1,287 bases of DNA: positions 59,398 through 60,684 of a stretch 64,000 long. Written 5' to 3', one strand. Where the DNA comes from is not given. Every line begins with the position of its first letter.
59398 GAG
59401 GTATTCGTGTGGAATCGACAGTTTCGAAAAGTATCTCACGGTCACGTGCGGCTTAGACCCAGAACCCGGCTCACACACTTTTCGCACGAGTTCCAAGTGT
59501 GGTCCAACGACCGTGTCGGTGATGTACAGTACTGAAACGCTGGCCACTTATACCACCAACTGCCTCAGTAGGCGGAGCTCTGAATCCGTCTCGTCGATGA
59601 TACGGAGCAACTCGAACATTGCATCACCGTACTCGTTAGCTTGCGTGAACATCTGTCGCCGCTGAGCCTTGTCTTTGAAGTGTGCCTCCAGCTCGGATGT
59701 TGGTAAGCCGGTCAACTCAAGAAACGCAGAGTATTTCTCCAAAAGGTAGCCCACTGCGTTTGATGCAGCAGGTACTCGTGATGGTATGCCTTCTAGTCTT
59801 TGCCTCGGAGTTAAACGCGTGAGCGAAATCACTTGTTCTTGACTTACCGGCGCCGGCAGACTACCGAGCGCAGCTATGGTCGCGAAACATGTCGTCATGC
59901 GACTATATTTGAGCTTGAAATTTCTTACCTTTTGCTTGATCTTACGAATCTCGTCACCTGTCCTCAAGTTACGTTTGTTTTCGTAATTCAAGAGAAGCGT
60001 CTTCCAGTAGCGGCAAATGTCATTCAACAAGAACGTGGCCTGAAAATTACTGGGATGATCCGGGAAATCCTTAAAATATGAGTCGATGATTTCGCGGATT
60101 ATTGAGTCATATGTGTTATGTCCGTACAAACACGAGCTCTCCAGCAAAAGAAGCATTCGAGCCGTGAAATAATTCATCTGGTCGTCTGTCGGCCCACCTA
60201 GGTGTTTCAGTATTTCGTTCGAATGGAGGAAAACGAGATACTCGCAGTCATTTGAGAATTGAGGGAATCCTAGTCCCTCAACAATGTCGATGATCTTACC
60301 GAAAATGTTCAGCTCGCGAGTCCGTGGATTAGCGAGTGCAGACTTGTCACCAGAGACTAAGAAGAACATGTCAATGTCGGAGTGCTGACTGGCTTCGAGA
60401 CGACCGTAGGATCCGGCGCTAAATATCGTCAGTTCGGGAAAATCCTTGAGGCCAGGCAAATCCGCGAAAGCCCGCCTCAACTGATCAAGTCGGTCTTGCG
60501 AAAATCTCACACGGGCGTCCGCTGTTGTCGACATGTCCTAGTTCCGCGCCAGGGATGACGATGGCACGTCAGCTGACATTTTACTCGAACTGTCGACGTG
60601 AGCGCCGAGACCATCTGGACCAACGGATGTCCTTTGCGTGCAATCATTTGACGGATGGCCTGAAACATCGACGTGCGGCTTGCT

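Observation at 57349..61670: Nucleotidyltransferase + 2H-phosphoesterase::N6-adenine methyltransferase + divergent patatin phospholipase: candidate undescribed nucleotide-signalling defence module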

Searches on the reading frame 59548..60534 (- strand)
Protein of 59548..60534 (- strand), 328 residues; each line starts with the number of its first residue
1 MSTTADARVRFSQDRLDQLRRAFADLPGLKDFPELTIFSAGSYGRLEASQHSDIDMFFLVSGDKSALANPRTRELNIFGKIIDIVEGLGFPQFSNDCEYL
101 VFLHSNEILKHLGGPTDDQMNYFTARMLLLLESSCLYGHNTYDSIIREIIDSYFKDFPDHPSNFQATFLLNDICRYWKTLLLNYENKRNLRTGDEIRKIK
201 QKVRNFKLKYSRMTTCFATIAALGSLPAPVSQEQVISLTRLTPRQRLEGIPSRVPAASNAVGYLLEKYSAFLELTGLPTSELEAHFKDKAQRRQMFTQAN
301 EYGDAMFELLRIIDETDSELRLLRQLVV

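Call 4: search_protein_families(library=pfam, proteins=[window:59548-60534:-], max_evalue=0.1)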
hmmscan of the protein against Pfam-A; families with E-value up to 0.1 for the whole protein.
window:59548-60534:- (328 aa): 3 families
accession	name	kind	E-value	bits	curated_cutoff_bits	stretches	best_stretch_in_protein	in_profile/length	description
PF01909.29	NTP_transf_2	-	0.013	16.3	21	1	34-86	14-62/93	Nucleotidyltransferase domain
PF22600.2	MTPAP-like_central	-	0.038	14.5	27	1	31-82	36-87/139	Poly(A) RNA polymerase, mitochondrial-like, central palm domain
PF18765.7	Polbeta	-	0.096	13.3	26.9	0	41-69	20-43/93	Polymerase beta, Nucleotidyltransferase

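Call 5: search_protein_families(library=padloc, proteins=[window:59548-60534:-], max_evalue=0.1)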
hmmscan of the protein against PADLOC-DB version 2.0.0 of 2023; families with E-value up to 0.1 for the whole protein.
window:59548-60534:- (328 aa): 4 families
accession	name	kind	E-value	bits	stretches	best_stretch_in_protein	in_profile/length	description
PDLC04778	PDC-M70A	-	1.5e-26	91.5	1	34-318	47-343/355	-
PDLC04903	PDC-S09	-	0.0018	16.5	1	37-66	31-58/108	-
PDLC04902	PDC-S09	-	0.018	13.3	1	34-85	23-75/97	-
PDLC04904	PDC-S09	-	0.021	13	1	13-64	6-55/104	-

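Call 6: search_protein_families(library=ncbifam, proteins=[window:59548-60534:-], max_evalue=0.1)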
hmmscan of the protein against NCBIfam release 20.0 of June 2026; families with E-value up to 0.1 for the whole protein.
window:59548-60534:- (328 aa): 5 families
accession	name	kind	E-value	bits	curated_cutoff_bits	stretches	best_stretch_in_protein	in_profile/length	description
NF003448.0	PRK05007.1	equivalog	0.002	16.1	1255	1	14-63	60-109/884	bifunctional uridylyltransferase/uridylyl-removing protein GlnD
NF003467.0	PRK05092.1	equivalog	0.0025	15.6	959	1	34-67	110-143/940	[protein-PII] uridylyltransferase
TIGR01693.1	UTase_glnD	equivalog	0.004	15.4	519.4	1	16-70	25-79/850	[protein-PII] uridylyltransferase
NF002895.0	PRK03381.1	equivalog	0.037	12.1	631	1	16-64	40-88/782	[protein-PII] uridylyltransferase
NF002837.0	PRK03059.1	equivalog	0.045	11.8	1010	1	34-70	62-98/857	[protein-PII] uridylyltransferase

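Call 7: search_solved_structures(query=window:59548-60534:-, max_evalue=10, show_alignments=2)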
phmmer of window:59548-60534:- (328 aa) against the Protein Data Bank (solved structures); distinct sequences matched with E-value up to 10: 4.
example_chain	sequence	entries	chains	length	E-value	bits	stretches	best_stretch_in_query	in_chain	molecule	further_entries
3nku_A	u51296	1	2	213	0.97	11.7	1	25-65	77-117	DrrA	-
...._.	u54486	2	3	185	1.4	11.1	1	106-160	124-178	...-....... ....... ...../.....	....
7e8t_L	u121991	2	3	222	1.6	11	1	107-162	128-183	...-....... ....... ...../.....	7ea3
7u05_L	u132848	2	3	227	1.6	10.9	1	107-162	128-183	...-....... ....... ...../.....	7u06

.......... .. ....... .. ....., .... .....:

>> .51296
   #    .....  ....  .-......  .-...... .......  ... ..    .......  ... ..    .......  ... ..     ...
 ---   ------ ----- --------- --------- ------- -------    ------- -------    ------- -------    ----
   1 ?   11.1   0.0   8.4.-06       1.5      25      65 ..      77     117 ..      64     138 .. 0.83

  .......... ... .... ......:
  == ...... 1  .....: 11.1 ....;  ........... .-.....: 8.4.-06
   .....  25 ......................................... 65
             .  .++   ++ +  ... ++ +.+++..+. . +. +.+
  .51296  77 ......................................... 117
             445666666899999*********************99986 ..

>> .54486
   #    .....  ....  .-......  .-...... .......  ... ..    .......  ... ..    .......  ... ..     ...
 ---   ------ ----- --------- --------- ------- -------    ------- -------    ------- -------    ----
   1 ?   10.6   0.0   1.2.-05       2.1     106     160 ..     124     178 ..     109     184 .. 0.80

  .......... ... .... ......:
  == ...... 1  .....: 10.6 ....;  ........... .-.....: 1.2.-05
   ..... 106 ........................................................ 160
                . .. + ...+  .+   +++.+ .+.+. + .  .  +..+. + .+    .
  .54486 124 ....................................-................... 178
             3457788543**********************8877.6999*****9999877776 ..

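Call 11: find_homologous_proteins(query=window:59548-60534:-, max_evalue=0.001)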
Query window:59548-60534:- (328 aa): 664 proteins with E <= 0.001 among 3122 candidates; the best 120 are listed.
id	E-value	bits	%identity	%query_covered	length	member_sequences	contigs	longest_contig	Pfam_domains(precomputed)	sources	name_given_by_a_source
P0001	2.1e-216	735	100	100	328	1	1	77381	-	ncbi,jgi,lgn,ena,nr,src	ncbi:MAG TPA: hypothetical protein VFA43_13725 [Gemmatimonadaceae bacterium]|nr:hypothetical protein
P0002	5.4e-137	474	65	100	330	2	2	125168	-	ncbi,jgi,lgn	jgi:predicted nucleotidyltransferase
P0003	1.1e-135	470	65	98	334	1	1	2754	-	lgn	-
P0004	3.4e-133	462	65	98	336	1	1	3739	-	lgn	-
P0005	1.0e-131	457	63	98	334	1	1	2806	-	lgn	-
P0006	3.1e-131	455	62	99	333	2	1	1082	-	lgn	-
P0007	1.1e-130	453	63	98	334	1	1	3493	-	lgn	-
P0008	2.3e-130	452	62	98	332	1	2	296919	-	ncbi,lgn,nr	ncbi:MAG: hypothetical protein HY010_16975 [Acidobacteria bacterium]|nr:hypothetical protein [Acidob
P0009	4.6e-130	451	63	98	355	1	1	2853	-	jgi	jgi:hypothetical protein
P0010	5.7e-130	451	64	98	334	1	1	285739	-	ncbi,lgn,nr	ncbi:MAG: hypothetical protein HYZ50_11065 [Deltaproteobacteria bacterium]|nr:hypothetical protein [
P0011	5.8e-130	451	62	98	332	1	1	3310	-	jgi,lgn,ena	-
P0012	6.0e-130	451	62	100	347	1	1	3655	-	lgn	-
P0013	1.2e-129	450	63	98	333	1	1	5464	-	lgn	-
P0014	1.4e-129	450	63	98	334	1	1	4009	-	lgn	-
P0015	1.5e-129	450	61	98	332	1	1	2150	-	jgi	jgi:hypothetical protein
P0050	1.9e-122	426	59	98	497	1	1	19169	PF01582.26,PF13676.12,PF01909.30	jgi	-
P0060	9.9e-122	424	60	98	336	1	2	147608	-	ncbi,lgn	ncbi:MAG: hypothetical protein WAM70_17275 [Pyrinomonadaceae bacterium]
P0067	1.0e-120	421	58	98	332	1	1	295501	PF01909.30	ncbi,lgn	-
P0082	3.6e-119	416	58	98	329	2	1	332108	-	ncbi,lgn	-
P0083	5.2e-119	415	57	99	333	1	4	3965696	-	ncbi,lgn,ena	-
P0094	6.7e-118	411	57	98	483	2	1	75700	PF01582.26,PF13676.12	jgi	jgi:predicted nucleotidyltransferase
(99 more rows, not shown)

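Call 12: find_encoding_contigs(protein=window:59548-60534:-, flank=10000, max_places=6)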
Protein window:59548-60534:- (328 aa): 2 contigs read that carry it; 2 places shown.
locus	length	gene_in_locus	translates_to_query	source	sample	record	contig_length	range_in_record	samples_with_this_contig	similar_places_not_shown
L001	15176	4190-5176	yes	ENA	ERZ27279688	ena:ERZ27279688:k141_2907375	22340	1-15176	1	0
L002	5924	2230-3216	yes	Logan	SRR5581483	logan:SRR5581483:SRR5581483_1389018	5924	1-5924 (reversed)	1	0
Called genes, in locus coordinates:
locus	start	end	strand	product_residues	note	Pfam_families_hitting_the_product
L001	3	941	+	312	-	?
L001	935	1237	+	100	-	-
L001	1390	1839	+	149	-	PF00801:PKD, PF18911:PKD_4 (faint)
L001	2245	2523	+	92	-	PF03704:BTAD (weak), PF13431:TPR_17 (faint), PF14559:TPR_19 (weak), PF07719:TPR_2 (faint), PF13428:TPR_14 (weak), PF13432:TPR_16 (weak)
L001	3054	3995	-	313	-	PF01734:Patatin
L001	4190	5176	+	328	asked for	-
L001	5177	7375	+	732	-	PF07669:Eco57I, PF22837:M_Eco57I_C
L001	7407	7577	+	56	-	-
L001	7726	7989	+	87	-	-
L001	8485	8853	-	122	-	PF01527:HTH_Tnp_1 (faint)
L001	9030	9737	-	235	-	-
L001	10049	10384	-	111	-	-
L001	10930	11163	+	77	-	-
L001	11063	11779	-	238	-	-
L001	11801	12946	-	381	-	PF00109:ketoacyl-synt, PF02801:Ketoacyl-synt_C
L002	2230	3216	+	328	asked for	-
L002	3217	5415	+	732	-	PF07669:Eco57I, PF22837:M_Eco57I_C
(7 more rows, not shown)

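Call 14: find_related_loci(query=window:59548-60534:-, collection=genome_contigs, flank=10000)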
Query window:59548-60534:- (328 aa) in genome_contigs; peptide patterns used: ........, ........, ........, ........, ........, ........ (x = any residue, [..] = any of these).
118 stretches matched a pattern; 1 encode a relative of the query (tblastn E <= 1e-3); 1 distinct loci.
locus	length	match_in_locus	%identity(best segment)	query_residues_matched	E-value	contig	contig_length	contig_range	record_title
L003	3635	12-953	50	29-328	4e-102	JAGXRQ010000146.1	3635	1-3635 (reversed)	MAG: Bacteroidetes bacterium isolate CROMO_A_117 c_000000989777, whole genome shotgun sequence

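Call 16: find_encoding_contigs(protein=P0002, flank=8000, max_places=2)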
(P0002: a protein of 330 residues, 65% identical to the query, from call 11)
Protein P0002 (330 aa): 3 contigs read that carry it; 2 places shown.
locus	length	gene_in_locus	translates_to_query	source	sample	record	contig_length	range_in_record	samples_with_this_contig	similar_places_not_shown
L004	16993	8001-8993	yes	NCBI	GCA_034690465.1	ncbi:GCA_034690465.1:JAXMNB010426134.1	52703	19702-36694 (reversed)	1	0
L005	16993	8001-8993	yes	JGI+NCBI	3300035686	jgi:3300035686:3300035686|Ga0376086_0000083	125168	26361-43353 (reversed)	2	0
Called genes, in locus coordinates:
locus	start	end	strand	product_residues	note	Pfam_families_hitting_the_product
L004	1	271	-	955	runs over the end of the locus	PF00923:TAL_FSA, PF00342:PGI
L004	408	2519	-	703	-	PF00456:Transketolase_N, PF00676:E1_dh (weak), PF02779:Transket_pyr, PF22613:Transketolase_C_1, PF02780:Transketolase_C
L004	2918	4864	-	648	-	PF06874:FBPase_2, PF00149:Metallophos (faint)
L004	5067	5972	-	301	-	-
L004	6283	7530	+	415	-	-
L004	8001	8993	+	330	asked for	-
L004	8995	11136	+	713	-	PF07669:Eco57I, PF22837:M_Eco57I_C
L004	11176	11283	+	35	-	-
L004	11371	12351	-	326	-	PF21068:ATPgraspMvdD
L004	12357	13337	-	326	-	PF21068:ATPgraspMvdD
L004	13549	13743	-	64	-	PF12559:Inhibitor_I10 (weak)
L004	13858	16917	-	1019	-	PF13424:TPR_12, PF13424:TPR_12, PF17874:TPR_MalT, PF13424:TPR_12, PF00158:Sigma54_activat, PF14532:Sigma54_activ_2, PF07728:AAA_5, PF25601:AAA_lid_14, +11 more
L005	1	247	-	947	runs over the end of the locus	PF00923:TAL_FSA, PF00342:PGI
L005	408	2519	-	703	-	PF00456:Transketolase_N, PF00676:E1_dh (weak), PF02779:Transket_pyr, PF22613:Transketolase_C_1, PF02780:Transketolase_C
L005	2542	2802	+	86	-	-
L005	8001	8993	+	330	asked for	-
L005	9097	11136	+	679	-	PF07669:Eco57I, PF22837:M_Eco57I_C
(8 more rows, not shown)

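Call 17: find_encoding_contigs(protein=P0008, flank=8000, max_places=2)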
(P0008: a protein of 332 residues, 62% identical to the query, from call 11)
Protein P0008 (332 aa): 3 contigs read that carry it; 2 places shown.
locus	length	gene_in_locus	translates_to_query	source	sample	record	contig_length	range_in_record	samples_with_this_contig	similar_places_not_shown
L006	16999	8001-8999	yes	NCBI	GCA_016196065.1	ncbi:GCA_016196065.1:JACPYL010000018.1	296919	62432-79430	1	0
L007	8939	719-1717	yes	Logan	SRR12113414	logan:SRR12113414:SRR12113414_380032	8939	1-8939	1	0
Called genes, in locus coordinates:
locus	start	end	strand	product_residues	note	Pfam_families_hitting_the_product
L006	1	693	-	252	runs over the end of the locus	PF13385:Laminin_G_3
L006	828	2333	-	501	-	PF00171:Aldedh, PF05893:LuxC (faint)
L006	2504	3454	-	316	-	PF02401:LYTB (faint)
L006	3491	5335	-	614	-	PF05569:Peptidase_M56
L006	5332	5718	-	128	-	PF03965:Penicillinase_R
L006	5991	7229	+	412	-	PF00903:Glyoxalase, PF12681:Glyoxalase_2 (faint), PF07228:SpoIIE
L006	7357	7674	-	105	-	-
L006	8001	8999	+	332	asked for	-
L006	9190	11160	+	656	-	PF07669:Eco57I, PF22837:M_Eco57I_C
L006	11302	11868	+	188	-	PF07638:Sigma70_ECF, PF08281:Sigma70_r4_2 (weak)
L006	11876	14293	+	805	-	PF00069:Pkinase, PF07714:PK_Tyr_Ser-Thr, PF24885:TPR_NPHP3, PF13424:TPR_12, PF13374:TPR_10, PF13424:TPR_12, PF13374:TPR_10, PF13424:TPR_12, +10 more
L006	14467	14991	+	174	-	-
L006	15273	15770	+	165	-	-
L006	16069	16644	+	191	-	PF01872:RibD_C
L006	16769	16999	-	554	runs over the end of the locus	PF00474:SSF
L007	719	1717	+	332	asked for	-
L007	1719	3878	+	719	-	PF07669:Eco57I, PF22837:M_Eco57I_C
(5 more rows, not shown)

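Call 18: find_encoding_contigs(protein=P0083, flank=8000, max_places=2)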
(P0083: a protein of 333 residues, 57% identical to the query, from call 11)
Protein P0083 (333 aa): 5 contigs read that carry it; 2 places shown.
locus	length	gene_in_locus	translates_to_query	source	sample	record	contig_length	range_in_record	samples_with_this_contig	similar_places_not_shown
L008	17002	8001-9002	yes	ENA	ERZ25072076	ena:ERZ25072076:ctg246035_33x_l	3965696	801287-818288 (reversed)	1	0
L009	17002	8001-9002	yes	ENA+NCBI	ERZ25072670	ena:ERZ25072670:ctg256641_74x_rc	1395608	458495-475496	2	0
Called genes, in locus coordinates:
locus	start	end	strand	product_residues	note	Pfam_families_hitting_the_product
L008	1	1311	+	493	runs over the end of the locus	PF12256:TcdB_toxin_midN (faint), PF01839:FG-GAP (faint), PF13517:FG-GAP_3, PF22301:AUDH_beta_propeller (faint), PF13517:FG-GAP_3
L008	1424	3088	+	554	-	PF13360:PQQ_2, PF01011:PQQ (faint), PF13360:PQQ_2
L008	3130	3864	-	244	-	PF00072:Response_reg, PF00486:Trans_reg_C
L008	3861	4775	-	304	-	PF00512:HisKA, PF02518:HATPase_c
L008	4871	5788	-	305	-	PF00487:FA_desaturase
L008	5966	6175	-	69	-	PF15919:HicB_lk_antitox (weak), PF21748:UPF0150 (weak)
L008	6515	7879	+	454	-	PF01979:Amidohydro_1, PF07969:Amidohydro_3 (weak)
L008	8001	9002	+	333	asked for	-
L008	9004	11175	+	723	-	PF02384:N6_Mtase (weak), PF07669:Eco57I, PF22837:M_Eco57I_C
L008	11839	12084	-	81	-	PF13619:KTSC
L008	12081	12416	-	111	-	-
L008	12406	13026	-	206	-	PF01609:DDE_Tnp_1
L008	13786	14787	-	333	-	PF02687:FtsX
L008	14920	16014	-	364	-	PF12704:MacB_PCD (faint), PF02687:FtsX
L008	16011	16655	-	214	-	PF12704:MacB_PCD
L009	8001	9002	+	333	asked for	-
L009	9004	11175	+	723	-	PF02384:N6_Mtase (weak), PF07669:Eco57I, PF22837:M_Eco57I_C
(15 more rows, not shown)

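Call 19: find_related_loci(query=A1, collection=metagenome_contigs, flank=10000)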
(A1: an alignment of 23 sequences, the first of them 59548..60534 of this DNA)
Query A1 (328 aa) in metagenome_contigs; peptide patterns used: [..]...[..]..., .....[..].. (x = any residue, [..] = any of these).
517 stretches matched a pattern; 73 encode a relative of the query (tblastn E <= 1e-3); 73 distinct loci.
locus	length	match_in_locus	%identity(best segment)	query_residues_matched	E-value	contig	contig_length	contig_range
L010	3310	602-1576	62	6-328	8e-143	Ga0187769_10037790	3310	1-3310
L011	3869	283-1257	62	6-328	1e-140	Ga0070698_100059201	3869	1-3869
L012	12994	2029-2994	60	8-328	2e-131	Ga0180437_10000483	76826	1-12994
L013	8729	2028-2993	60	8-328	2e-131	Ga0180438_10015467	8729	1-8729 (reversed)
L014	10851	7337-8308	59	8-328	9e-131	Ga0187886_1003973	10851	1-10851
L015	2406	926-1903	60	8-328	9e-138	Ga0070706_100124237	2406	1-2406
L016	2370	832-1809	60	8-328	7e-138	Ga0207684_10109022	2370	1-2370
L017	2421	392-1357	59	8-328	4e-137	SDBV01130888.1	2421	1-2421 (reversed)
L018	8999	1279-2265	59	5-328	1e-128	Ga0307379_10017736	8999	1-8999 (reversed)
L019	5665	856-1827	57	8-328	2e-125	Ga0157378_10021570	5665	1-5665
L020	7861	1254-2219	56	8-328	3e-124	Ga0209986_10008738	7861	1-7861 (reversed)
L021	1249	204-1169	58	5-328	6e-136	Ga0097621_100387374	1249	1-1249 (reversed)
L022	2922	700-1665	57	8-328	5e-129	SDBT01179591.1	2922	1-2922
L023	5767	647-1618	56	6-328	3e-123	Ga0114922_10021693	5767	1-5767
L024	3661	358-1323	55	8-328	1e-125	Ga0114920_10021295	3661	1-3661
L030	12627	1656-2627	57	6-328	1e-121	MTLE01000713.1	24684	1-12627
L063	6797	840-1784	42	11-328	2e-84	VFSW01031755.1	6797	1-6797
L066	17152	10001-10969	41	1-323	1e-84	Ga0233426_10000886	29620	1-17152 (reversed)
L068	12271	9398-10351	41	6-323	2e-80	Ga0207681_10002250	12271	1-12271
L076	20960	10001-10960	35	4-328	6e-63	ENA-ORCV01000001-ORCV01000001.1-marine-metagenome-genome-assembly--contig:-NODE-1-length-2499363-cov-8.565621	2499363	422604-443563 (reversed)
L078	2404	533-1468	38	2-313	5e-62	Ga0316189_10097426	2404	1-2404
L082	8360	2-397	41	179-310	3e-25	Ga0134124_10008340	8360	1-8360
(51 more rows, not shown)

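Call 25: search_protein_families(library=padloc, proteins=[L066:10978-11583:+, L068:10363-10962:+, L076:10975-11586:+, L078:1473-2150:+, L082:447-2417:+, L066:10001-10969:+, L076:10001-10960:+], max_evalue=0.1)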
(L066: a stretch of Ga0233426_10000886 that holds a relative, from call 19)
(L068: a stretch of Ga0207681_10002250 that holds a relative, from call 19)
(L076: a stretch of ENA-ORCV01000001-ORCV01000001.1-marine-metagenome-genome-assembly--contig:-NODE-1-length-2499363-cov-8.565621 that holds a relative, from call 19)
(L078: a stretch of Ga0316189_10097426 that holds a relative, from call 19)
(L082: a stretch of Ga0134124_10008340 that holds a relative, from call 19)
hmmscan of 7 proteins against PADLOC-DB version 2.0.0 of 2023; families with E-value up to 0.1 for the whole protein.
L066:10978-11583:+ (201 aa): 0 families

L068:10363-10962:+ (199 aa): 0 families

L076:10975-11586:+ (203 aa): 0 families

L078:1473-2150:+ (225 aa): 0 families

L082:447-2417:+ (656 aa): 7 families
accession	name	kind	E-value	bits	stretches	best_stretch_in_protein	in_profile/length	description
PDLC02403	Aga_TIR-PNTD1-PNTD2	-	7.1e-141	468.2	1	204-647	2-440/443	Class I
PDLC02421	Aga_TIR-PNTD1-PNTD2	-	1.4e-138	460.6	1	204-631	3-427/430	Class I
PDLC02400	Aga_TIR-PNTD1-PNTD2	-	5.9e-86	287.1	1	185-638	169-625/639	Class I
PDLC02416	Aga_REase-TIR-PNTD1-PNTD2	-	1.2e-69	233.5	1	165-640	116-560/572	Class I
PDLC03957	bSEFIR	-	8.6e-13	46.8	1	196-351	29-198/412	-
PDLC05062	PDC-S66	-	7.6e-08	30.1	1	192-281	136-224/282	-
PDLC00417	ThsB1|ThsB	-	0.00023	18.8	1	207-282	169-243/303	TIR-like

L066:10001-10969:+ (323 aa): 9 families
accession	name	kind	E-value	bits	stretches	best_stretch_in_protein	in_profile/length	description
PDLC04778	PDC-M70A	-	9.4e-33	112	1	10-287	27-310/355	-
PDLC04903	PDC-S09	-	4.7e-07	28.1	1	16-66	11-57/108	-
PDLC04902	PDC-S09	-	1.3e-05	23.5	1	20-59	9-46/97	-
PDLC04904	PDC-S09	-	1.9e-05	22.8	1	16-58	9-49/104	-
PDLC04906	PDC-S09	-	2.8e-05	22.4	1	24-59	13-49/98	-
PDLC04368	PDC-M05A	-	0.0006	17.7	1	14-67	87-141/201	-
PDLC00823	Cyclase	-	0.0034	15.1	1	30-67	39-77/285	oligonucleotide-cyclase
PDLC04907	PDC-S09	-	0.0065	14.6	1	22-63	17-56/114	-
PDLC00771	Cyclase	-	0.0079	13.5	0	7-60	15-68/271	oligonucleotide-cyclase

L076:10001-10960:+ (320 aa): 1 family
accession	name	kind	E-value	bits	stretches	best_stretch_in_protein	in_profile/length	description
PDLC04778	PDC-M70A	-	5.6e-29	99.6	1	2-302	22-330/355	-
